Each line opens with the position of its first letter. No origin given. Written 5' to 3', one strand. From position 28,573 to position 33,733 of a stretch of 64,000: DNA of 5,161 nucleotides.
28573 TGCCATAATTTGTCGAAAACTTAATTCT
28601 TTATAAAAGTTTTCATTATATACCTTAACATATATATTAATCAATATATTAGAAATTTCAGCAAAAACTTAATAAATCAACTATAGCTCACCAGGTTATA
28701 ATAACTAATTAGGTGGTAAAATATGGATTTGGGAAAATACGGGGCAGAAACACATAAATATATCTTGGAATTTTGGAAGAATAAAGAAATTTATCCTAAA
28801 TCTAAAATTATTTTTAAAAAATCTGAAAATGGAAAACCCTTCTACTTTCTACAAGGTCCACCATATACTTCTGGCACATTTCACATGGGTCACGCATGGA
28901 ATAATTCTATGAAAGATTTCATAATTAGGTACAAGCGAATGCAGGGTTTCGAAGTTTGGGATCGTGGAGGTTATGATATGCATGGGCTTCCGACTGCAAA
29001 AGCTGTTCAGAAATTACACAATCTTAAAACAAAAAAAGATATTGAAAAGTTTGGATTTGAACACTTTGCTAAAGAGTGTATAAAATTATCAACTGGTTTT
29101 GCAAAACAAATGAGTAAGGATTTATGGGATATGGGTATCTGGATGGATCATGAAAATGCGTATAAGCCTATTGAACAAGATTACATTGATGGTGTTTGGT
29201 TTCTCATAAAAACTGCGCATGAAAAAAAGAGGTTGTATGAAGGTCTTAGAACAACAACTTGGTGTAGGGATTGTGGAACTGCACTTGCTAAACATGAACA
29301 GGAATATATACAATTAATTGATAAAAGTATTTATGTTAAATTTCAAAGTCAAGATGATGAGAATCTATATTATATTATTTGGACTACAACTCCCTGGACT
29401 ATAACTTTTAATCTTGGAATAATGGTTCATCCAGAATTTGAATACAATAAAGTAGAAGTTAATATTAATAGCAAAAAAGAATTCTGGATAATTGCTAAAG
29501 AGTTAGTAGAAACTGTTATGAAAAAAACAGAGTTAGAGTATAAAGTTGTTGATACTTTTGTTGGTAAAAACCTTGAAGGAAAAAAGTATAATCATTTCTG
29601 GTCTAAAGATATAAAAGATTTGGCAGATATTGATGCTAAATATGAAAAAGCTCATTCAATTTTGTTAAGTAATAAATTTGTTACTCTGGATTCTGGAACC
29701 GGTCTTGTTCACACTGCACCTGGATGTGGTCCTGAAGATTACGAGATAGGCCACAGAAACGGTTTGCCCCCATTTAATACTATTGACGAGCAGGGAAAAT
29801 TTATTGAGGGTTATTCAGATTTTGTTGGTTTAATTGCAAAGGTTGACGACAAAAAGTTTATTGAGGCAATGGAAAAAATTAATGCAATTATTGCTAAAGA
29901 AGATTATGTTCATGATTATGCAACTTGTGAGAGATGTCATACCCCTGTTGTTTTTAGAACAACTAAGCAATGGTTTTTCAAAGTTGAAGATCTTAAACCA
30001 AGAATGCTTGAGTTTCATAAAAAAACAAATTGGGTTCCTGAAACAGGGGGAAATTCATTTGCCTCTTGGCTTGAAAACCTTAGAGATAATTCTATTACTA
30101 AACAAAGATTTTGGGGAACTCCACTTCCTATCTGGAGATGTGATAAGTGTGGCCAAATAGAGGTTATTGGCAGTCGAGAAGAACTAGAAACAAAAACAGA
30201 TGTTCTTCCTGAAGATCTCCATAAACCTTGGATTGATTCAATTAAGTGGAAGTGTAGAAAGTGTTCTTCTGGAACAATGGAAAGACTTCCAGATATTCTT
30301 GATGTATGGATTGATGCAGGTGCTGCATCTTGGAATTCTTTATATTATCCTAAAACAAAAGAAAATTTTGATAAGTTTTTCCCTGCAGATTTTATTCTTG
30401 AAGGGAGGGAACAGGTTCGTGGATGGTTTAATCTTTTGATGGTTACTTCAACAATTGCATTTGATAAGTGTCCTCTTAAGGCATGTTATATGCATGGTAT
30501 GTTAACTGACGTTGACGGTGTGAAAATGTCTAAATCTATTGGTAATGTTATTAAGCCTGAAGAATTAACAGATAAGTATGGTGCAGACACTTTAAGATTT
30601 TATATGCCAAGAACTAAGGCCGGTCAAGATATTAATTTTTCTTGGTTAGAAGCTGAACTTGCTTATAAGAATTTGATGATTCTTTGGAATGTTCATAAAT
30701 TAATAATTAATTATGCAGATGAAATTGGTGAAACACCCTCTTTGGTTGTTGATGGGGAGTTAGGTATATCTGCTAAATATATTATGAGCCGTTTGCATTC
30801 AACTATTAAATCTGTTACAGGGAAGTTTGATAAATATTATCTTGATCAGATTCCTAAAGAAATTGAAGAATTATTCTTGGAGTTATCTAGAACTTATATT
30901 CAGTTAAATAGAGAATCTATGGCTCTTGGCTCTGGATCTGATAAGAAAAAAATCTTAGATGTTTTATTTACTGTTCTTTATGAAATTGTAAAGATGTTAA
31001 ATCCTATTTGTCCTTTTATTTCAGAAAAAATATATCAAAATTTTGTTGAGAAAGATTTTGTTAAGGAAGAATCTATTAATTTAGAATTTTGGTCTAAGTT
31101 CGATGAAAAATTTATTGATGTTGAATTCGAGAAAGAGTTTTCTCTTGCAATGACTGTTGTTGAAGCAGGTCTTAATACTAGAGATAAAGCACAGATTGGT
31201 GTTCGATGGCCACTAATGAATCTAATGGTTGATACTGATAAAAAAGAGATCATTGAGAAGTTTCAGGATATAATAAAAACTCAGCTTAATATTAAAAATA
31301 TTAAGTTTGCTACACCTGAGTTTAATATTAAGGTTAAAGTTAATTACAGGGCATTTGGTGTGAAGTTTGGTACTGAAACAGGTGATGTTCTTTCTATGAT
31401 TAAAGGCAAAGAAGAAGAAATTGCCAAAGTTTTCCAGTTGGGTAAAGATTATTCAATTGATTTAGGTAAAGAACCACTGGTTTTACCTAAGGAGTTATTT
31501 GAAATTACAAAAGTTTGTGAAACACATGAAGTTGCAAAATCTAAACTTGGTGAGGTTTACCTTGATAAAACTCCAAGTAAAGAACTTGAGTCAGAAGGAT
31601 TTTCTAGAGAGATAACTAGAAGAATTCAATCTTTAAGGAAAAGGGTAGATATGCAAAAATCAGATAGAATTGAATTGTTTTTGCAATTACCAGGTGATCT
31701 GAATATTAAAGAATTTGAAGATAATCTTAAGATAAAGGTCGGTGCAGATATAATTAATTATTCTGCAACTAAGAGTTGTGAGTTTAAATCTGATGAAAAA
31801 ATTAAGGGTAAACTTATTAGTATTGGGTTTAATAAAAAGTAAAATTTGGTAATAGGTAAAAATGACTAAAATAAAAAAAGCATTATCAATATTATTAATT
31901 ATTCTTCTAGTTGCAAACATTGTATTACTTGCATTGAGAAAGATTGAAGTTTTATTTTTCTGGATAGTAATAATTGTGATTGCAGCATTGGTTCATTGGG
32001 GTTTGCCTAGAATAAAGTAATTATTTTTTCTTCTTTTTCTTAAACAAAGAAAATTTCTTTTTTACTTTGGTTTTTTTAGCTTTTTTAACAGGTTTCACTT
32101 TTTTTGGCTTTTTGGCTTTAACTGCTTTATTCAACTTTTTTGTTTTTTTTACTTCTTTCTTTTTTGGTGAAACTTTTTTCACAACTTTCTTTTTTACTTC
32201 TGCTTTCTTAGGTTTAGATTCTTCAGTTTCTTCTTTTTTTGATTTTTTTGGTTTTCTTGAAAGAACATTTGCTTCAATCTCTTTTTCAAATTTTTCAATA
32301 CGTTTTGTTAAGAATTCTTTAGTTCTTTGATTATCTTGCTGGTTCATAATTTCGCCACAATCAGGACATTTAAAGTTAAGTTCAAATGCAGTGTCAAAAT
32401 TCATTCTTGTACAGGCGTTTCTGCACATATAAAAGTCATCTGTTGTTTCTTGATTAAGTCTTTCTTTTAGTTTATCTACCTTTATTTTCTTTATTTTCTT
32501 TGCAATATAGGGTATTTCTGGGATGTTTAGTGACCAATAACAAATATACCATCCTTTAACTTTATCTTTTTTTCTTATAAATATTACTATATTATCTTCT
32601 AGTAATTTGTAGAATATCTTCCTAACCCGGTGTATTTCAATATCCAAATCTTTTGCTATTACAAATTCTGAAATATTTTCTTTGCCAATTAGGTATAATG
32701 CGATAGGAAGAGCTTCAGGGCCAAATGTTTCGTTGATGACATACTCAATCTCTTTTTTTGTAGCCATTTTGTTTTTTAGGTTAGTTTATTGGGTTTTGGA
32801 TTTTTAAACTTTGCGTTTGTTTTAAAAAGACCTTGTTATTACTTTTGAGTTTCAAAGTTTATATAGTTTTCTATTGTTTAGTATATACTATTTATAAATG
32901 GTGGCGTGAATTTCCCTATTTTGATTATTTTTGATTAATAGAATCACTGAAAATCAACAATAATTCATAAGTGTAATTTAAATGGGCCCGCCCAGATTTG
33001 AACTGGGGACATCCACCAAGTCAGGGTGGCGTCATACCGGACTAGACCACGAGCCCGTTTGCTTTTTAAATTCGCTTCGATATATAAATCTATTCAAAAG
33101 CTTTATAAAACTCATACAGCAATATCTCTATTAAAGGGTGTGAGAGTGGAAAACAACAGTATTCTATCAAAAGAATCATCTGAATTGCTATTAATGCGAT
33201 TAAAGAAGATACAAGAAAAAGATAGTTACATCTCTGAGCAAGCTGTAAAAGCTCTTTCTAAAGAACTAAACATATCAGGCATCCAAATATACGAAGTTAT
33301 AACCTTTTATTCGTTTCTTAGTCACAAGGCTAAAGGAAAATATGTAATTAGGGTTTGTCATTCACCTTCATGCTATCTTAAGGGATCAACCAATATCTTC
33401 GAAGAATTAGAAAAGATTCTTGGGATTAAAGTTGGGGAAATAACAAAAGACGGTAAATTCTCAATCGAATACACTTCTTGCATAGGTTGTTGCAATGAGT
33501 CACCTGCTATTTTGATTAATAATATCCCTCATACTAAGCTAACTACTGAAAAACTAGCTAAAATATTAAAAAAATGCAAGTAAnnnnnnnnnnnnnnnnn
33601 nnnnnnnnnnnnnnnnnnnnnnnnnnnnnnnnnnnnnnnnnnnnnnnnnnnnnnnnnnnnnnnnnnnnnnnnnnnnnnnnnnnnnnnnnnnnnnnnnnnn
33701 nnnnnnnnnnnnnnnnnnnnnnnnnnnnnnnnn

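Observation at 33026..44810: Fermentative H2/acetate island in an archaeon: trimeric [FeFe]-hydrogenase + Pta-Ack + rubrerythrin + PFOR + AOR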

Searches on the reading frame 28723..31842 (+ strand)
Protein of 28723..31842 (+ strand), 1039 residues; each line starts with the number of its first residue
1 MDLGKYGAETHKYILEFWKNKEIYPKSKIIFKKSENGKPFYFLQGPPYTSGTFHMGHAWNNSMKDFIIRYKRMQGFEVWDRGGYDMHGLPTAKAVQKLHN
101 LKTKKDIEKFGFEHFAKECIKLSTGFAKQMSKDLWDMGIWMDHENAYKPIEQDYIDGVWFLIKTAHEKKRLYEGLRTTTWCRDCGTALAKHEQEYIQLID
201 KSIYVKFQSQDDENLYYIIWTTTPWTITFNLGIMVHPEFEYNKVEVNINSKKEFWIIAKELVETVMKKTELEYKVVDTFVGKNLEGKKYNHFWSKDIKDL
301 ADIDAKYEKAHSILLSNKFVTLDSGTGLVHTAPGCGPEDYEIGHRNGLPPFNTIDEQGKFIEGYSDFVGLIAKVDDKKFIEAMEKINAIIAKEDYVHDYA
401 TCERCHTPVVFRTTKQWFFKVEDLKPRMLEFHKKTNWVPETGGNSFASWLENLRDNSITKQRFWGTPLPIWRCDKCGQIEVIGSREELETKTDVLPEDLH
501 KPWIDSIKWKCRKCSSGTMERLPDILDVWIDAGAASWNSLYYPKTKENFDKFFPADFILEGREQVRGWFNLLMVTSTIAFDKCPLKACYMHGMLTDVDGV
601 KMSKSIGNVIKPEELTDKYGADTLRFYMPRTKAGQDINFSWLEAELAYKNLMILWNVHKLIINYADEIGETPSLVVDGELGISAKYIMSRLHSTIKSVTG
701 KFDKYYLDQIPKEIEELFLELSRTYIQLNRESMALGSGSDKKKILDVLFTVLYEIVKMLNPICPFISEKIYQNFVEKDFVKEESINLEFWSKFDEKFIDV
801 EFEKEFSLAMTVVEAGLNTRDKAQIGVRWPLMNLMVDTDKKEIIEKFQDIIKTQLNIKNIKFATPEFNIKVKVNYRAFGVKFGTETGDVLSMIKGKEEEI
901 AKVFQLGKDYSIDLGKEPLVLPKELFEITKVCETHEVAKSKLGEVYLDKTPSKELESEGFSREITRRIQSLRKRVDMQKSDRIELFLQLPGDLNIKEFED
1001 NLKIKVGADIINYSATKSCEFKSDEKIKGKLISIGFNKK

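Call 5: search_protein_families(library=pfam, proteins=[window:28723-31842:+])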
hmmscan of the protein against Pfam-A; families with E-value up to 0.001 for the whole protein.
window:28723-31842:+ (1039 aa): 6 families
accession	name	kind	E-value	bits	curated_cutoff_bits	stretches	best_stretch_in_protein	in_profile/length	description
PF00133.28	tRNA-synt_1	-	3e-105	352.8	22.7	1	14-640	2-414/414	tRNA synthetases class I (I, L, M and V)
PF08264.19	Anticodon_1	-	9.9e-27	94.1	25.1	1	685-831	2-144/148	Anticodon-binding domain of tRNA ligase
PF09334.17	tRNA-synt_1g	-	1.3e-25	90.4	20.1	3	528-643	247-370/391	tRNA synthetases class I (M)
PF19302.4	DUF5915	-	2.4e-20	73.4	27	1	848-1020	1-180/195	Domain of unknown function (DUF5915)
PF01406.26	tRNA-synt_1e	-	1.6e-07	31.4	27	1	576-640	229-292/301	tRNA synthetases class I (C) catalytic domain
PF01921.24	tRNA-synt_1f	-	0.00034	20.1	27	0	584-640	267-321/360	tRNA synthetases class I (K)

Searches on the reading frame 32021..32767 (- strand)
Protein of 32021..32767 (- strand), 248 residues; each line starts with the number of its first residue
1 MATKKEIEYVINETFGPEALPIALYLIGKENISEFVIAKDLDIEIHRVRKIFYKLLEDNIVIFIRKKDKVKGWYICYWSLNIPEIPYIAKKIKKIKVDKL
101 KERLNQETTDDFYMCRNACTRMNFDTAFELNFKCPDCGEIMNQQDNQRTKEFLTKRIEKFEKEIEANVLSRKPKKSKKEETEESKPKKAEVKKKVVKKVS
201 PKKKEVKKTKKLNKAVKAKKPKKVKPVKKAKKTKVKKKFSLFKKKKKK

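Call 5: search_protein_families(library=pfam, proteins=[window:32021-32767:-])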
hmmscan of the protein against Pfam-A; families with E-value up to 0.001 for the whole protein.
window:32021-32767:- (248 aa): 1 family
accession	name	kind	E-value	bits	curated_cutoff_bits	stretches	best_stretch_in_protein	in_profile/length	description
PF02002.24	TFIIE_alpha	-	5.5e-15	55.6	22.9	1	7-108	3-104/105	TFIIE alpha subunit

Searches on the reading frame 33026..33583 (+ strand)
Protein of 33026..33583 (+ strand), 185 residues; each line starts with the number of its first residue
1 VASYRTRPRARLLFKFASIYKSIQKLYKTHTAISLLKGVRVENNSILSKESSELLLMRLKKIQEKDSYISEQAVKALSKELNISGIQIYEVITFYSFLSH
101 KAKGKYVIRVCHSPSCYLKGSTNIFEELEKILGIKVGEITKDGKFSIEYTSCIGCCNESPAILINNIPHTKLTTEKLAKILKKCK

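Call 3: search_protein_families(library=pfam, proteins=[window:33026-33583:+])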
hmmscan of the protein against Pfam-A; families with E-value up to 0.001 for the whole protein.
window:33026-33583:+ (185 aa): 1 family
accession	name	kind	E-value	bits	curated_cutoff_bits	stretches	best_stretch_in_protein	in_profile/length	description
PF01257.25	2Fe-2S_thioredx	-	6.7e-43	146.4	24.8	1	50-185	10-145/145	Thioredoxin-like [2Fe-2S] ferredoxin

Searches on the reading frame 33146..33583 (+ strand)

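Call 15: search_protein_families(library=ncbifam, proteins=[window:33146-33583:+])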
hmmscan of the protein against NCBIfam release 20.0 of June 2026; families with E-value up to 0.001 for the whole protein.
window:33146-33583:+ (145 aa): 9 families
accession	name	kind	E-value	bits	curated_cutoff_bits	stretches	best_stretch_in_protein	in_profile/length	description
NF005722.0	PRK07539.1-2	equivalog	2.9e-38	131.4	141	1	11-144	23-156/157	NADH-quinone oxidoreductase subunit NuoE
TIGR01958.1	nuoE_fam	subfamily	1.3e-36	125.9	142.4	1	13-143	16-146/148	NADH-quinone oxidoreductase subunit NuoE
NF005725.0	PRK07539.1-5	equivalog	1.6e-33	115.8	220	1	15-144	41-171/174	NADH-quinone oxidoreductase subunit NuoE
NF004638.0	PRK05988.1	equivalog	1.9e-30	105.8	198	1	14-145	27-158/159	formate dehydrogenase subunit gamma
NF005747.0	PRK07571.1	equivalog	5.7e-27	94.5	224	1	12-142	36-166/173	bidirectional hydrogenase complex protein HoxE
NF005723.0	PRK07539.1-3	equivalog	6.6e-25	87.8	226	1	17-144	28-156/158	NADH-quinone oxidoreductase subunit NuoE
NF005721.0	PRK07539.1-1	equivalog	1.4e-22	80.3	308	1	15-126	48-159/292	NADH-quinone oxidoreductase subunit NuoE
NF005724.0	PRK07539.1-4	equivalog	1e-21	77.9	280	1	19-143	46-171/240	NADH-quinone oxidoreductase subunit NuoE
NF009040.0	PRK12373.1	equivalog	5.2e-17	62.7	514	1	19-143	43-168/400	NADH-quinone oxidoreductase subunit E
